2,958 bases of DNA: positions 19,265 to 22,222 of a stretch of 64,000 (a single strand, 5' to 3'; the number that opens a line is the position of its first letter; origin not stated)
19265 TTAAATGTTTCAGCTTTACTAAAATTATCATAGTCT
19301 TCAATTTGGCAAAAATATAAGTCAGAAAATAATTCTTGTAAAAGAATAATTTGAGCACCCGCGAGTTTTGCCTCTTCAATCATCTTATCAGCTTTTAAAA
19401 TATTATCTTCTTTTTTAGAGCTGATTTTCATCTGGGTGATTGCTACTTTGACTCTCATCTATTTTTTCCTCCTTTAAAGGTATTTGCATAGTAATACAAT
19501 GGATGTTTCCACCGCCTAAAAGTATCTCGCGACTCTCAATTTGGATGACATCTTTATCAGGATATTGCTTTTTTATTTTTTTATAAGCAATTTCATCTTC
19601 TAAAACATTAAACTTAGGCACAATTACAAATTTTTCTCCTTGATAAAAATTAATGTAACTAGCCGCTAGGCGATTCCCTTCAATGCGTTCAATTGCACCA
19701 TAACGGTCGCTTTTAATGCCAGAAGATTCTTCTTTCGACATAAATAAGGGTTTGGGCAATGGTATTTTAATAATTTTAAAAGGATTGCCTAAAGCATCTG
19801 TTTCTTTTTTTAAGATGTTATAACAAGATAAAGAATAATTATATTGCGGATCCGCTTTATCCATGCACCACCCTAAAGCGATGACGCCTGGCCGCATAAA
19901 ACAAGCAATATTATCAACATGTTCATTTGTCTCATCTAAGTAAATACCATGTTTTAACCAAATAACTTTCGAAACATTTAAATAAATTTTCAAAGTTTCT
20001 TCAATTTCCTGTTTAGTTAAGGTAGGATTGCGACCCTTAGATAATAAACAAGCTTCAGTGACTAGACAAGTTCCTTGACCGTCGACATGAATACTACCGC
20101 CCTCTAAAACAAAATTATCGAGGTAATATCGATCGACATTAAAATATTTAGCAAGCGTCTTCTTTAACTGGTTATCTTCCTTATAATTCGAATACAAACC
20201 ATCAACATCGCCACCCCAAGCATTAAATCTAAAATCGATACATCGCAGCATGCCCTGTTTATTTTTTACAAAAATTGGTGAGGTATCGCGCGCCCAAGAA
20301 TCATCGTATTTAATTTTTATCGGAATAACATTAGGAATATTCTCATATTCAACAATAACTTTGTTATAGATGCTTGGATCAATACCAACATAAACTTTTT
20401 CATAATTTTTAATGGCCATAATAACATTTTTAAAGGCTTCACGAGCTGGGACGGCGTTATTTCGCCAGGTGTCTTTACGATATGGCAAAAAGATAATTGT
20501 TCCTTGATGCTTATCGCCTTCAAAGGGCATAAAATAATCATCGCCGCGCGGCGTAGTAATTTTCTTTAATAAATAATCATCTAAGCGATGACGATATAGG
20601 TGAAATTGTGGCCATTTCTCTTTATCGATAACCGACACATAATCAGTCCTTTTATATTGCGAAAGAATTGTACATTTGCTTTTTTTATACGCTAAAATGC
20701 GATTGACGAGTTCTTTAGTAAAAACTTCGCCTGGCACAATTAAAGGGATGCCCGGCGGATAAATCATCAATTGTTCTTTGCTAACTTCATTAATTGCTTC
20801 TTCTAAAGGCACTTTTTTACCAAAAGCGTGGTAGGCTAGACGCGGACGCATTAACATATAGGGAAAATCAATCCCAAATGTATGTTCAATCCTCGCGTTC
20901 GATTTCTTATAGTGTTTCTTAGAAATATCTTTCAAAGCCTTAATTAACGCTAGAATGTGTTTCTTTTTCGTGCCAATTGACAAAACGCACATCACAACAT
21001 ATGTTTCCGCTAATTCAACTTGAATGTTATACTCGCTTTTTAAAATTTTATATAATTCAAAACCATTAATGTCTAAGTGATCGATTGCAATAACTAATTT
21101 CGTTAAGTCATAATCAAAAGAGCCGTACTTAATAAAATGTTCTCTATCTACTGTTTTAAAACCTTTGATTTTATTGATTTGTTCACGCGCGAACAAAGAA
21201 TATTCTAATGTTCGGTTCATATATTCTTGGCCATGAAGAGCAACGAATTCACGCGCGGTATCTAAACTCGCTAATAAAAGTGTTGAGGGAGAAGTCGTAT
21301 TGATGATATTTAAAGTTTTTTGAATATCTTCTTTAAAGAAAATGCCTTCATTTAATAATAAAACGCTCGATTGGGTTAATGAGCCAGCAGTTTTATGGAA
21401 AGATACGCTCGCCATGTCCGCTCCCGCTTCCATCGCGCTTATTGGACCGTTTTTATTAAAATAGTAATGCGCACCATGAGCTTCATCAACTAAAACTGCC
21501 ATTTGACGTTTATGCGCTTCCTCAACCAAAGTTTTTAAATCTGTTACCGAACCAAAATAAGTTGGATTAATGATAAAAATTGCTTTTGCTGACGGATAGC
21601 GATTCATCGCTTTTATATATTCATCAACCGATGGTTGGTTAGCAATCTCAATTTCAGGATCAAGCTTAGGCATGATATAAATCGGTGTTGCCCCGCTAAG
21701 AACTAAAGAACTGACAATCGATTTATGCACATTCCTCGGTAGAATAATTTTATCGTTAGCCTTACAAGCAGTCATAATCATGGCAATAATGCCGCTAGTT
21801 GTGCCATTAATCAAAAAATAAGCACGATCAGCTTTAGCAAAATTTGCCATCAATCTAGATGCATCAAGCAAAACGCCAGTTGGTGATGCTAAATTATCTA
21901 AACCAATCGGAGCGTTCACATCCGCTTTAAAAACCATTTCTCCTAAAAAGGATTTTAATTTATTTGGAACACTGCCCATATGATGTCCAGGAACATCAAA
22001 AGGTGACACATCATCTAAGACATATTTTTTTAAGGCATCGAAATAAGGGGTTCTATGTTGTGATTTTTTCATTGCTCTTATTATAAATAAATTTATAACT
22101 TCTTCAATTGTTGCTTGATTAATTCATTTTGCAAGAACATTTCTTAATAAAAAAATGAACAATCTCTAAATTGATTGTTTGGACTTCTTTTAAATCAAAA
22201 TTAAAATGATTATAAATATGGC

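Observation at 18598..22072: Single-polypeptide decarboxylase-agmatine deiminase fusion coupled to aguB: a two-gene arginine-to-putrescine route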

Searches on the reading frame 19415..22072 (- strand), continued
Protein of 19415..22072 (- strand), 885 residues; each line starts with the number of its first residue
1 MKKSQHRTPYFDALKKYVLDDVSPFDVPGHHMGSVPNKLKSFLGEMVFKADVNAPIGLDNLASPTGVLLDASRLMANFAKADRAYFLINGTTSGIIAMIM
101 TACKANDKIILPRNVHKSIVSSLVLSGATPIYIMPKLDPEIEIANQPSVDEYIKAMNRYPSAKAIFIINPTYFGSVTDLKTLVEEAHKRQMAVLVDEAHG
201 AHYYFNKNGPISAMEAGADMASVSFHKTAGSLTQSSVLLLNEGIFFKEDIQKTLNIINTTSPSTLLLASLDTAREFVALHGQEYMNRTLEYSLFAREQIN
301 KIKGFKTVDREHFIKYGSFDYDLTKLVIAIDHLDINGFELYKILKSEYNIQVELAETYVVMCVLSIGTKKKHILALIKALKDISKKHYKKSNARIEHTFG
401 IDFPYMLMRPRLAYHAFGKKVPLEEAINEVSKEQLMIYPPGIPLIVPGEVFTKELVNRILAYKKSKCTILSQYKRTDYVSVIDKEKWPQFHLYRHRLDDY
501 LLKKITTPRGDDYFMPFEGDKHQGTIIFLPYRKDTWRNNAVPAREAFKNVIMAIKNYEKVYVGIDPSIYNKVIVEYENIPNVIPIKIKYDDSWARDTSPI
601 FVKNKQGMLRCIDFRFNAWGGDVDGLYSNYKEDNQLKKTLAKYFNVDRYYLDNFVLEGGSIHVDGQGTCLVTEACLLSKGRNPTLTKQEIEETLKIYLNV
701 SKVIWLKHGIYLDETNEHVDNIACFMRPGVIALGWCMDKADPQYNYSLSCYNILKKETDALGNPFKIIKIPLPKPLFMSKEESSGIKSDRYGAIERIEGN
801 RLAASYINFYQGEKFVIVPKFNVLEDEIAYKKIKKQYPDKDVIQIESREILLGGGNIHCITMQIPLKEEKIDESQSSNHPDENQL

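Call 76: search_protein_families(library=ncbifam, proteins=[P0194, P0237, L038:2108-2977:+, P0126, P0122], max_evalue=0.001)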
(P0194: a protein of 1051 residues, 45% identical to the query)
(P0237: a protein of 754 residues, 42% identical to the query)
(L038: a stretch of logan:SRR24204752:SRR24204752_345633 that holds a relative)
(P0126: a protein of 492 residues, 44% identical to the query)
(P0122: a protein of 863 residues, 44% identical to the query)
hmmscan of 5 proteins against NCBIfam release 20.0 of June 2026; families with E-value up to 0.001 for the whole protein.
P0194 (1051 aa): 8 families
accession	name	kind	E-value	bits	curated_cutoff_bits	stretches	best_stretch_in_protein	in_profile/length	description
NF010070.0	PRK13551.1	subfamily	4.8e-134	446.8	483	1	692-1050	3-360/365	agmatine deiminase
TIGR03380.1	agmatine_aguA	equivalog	1.4e-133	445.2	381.8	1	695-1050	1-354/357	agmatine deiminase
NF003763.0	PRK05354.1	equivalog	2e-47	162.1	369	2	38-317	68-362/636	biosynthetic arginine decarboxylase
TIGR01273.1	speA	equivalog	4.5e-43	147.7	624.1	2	36-316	59-353/624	arginine decarboxylase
TIGR01048.1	lysA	equivalog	9e-28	96.9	297.9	1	16-406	7-380/417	diaminopimelate decarboxylase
TIGR03099.1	dCO2ase_PEP1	hypoth_equivalog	3.8e-13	49.3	478.45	1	13-403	3-379/398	pyridoxal-dependent decarboxylase, exosortase A system-associated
NF006515.0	PRK08961.1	equivalog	1.2e-09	36.7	802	1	72-407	531-845/861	bifunctional aspartate kinase/diaminopimelate decarboxylase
NF052544.1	OrLyDeCDokD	equivalog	1.5e-09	37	700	1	12-403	20-419/461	ornithine/lysine decarboxylase DokD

P0237 (754 aa): 2 families
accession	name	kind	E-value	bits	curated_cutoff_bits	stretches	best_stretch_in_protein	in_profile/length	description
NF010070.0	PRK13551.1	subfamily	1.6e-127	425.3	483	1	401-749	4-364/365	agmatine deiminase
TIGR03380.1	agmatine_aguA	equivalog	9.2e-123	409.7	381.8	1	403-748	1-357/357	agmatine deiminase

L038:2108-2977:+ (289 aa): 5 families
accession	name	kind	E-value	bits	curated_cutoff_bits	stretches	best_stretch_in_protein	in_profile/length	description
TIGR01230.1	agmatinase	equivalog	1.1e-82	277.7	174.3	1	12-281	4-274/275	agmatinase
NF002564.0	PRK02190.1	subfamily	3.4e-54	184.1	302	1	15-284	27-302/307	agmatinase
TIGR01227.1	hutG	equivalog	5.6e-27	94.8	229.15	1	67-278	77-304/307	formimidoylglutamase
TIGR01229.1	rocF_arginase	equivalog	9e-23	81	227.6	1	86-271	68-284/300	arginase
NF010347.0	PRK13775.1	equivalog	9.1e-07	28.4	381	1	69-264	94-308/331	formimidoylglutamase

P0126 (492 aa): 15 families
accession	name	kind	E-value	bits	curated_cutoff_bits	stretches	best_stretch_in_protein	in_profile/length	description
NF011603.0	PRK15029.1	equivalog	1.3e-24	86.6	1167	2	8-284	141-445/756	arginine decarboxylase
NF010092.0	PRK13578.1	subfamily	3.8e-24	84.9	794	2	6-154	107-263/720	ornithine decarboxylase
TIGR04301.1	ODC_inducible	exception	1.3e-22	79.9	1310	2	6-158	107-267/719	ornithine decarboxylase SpeF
NF011928.0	PRK15399.1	subfamily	1.2e-19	70.1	968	2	8-284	130-422/713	lysine decarboxylase LdcC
NF011929.0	PRK15400.1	subfamily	2.2e-15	56.1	1056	2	45-274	174-414/714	lysine decarboxylase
TIGR04318.1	lacto_ODC_hypo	hypoth_equivalog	3.8e-15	55.3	950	1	58-158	150-249/695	putative ornithine decarboxylase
NF008687.0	PRK11706.1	equivalog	1.3e-09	37.4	375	1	73-228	39-181/375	dTDP-4-amino-4,6-dideoxygalactose transaminase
NF008658.2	PRK11658.1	equivalog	1.7e-07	30.2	631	1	79-206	47-165/379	UDP-4-amino-4-deoxy-L-arabinose aminotransferase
TIGR02379.1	ECA_wecE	subfamily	4.8e-07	28.8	434.85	1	74-229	40-182/376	dTDP-4-amino-4,6-dideoxy-D-glucose transaminase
TIGR04181.1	NHT_00031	hypoth_equivalog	7e-06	25.1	420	1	76-197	41-169/359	LegC family aminotransferase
TIGR03588.1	PseC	equivalog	1.1e-05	24.6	423.5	1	75-202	40-162/380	UDP-4-amino-4,6-dideoxy-N-acetyl-beta-L-altrosamine transaminase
TIGR03576.1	pyridox_MJ0158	hypoth_equivalog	2.1e-05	23.9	304.45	1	79-229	68-207/346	TIGR03576 family pyridoxal phosphate-dependent enzyme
NF005744.0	PRK07568.1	subfamily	0.00038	19.4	389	1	84-214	91-219/398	pyridoxal phosphate-dependent aminotransferase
NF006810.0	PRK09331.1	subfamily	0.0007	18.5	301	1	57-236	59-232/397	Sep-tRNA:Cys-tRNA synthetase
NF041364.1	GntC_guanitoxin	equivalog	0.00097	18.1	415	0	85-222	64-200/356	guanitoxin biosynthesis PLP-dependent (S)-gamma-hydroxy-L-arginine cyclodehydratase GntC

P0122 (863 aa): 27 families (the best 25 are shown)
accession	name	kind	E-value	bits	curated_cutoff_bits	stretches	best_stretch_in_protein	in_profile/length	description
NF011928.0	PRK15399.1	subfamily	6.1e-24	84.2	968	2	20-313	130-441/713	lysine decarboxylase LdcC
NF010092.0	PRK13578.1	subfamily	6e-23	81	794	1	8-145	97-242/720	ornithine decarboxylase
NF011929.0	PRK15400.1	subfamily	2e-22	79.3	1056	2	15-313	125-441/714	lysine decarboxylase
TIGR04301.1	ODC_inducible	exception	8.5e-21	73.8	1310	1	15-145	104-242/719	ornithine decarboxylase SpeF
NF011603.0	PRK15029.1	equivalog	7.3e-20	70.9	1167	1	18-293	139-443/756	arginine decarboxylase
TIGR04318.1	lacto_ODC_hypo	hypoth_equivalog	5.1e-17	61.4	950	1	10-146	81-225/695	putative ornithine decarboxylase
TIGR03380.1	agmatine_aguA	equivalog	3.9e-12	45.8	381.8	1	519-838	2-337/357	agmatine deiminase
NF010070.0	PRK13551.1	subfamily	4.1e-09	35.7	483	1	543-840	30-345/365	agmatine deiminase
NF008687.0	PRK11706.1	equivalog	7e-09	34.9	375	1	81-240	34-180/375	dTDP-4-amino-4,6-dideoxygalactose transaminase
NF004608.1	PRK05937.1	equivalog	6e-08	31.9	399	1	76-312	52-280/366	8-amino-7-oxononanoate synthase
TIGR03588.1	PseC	equivalog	7.8e-08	31.6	423.5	1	86-239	38-184/380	UDP-4-amino-4,6-dideoxy-N-acetyl-beta-L-altrosamine transaminase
NF008658.2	PRK11658.1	equivalog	1e-06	27.7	631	1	94-218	49-164/379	UDP-4-amino-4-deoxy-L-arabinose aminotransferase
TIGR00858.1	bioF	equivalog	3e-06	26.2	426.45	1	87-213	75-192/365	8-amino-7-oxononanoate synthase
NF005744.0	PRK07568.1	subfamily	4.1e-06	25.9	389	1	96-227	90-219/398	pyridoxal phosphate-dependent aminotransferase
TIGR01325.1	O_suc_HS_sulf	equivalog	1.1e-05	24.2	510.05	1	93-211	69-178/380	O-succinylhomoserine sulfhydrylase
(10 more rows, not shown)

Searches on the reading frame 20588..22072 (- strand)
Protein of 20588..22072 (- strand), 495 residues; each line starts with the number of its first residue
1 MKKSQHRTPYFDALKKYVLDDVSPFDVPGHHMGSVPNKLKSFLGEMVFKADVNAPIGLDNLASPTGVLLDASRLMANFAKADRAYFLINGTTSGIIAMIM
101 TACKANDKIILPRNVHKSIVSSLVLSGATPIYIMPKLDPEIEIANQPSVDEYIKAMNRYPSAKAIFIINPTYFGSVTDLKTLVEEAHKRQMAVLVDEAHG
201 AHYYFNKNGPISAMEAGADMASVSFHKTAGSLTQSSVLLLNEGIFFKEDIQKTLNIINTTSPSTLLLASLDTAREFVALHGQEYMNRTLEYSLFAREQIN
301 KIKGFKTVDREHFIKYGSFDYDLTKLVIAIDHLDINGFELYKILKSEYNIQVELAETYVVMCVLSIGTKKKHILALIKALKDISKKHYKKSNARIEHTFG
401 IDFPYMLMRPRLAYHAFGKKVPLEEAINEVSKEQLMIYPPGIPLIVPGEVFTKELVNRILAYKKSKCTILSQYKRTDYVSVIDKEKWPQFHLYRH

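Call 51: search_solved_structures(query=window:20588-22072:-, max_evalue=1e-30, show_alignments=1)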
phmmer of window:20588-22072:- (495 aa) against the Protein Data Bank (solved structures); distinct sequences matched with E-value up to 1e-30: 1.
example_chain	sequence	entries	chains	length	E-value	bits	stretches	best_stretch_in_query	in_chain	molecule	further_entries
2x3l_A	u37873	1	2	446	4.1e-38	134.4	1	13-464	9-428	ORN/LYS/ARG DECARBOXYLASE FAMILY PROTEIN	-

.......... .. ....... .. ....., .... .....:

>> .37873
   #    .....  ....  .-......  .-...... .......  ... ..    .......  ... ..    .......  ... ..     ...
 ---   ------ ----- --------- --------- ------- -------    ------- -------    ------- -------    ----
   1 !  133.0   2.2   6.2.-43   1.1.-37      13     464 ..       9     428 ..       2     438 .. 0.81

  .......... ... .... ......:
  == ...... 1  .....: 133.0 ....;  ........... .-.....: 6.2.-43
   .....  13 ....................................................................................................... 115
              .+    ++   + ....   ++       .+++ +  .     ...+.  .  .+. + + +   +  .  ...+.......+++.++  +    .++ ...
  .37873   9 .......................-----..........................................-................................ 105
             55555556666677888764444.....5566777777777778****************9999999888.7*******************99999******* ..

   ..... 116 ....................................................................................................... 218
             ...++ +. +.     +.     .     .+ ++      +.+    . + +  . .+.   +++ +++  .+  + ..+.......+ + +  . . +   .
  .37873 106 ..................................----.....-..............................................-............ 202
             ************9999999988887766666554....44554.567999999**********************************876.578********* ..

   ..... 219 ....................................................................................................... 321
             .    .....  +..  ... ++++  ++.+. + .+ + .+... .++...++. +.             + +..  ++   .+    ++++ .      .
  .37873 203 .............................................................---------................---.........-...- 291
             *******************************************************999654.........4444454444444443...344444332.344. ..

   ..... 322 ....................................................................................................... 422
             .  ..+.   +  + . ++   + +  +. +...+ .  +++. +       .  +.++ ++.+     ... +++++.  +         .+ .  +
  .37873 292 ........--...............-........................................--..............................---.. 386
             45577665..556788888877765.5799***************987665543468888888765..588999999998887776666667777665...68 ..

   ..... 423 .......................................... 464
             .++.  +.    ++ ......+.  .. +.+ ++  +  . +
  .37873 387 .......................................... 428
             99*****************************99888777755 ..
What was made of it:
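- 20612..22072 (-): Residues 1-487: short ('ancestral') AAT-fold Orn/Lys/Arg decarboxylase module with no N-terminal REC/wing domain; putative arginine decarboxylase. PDB 2x3l E 4e-38 (call 51).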
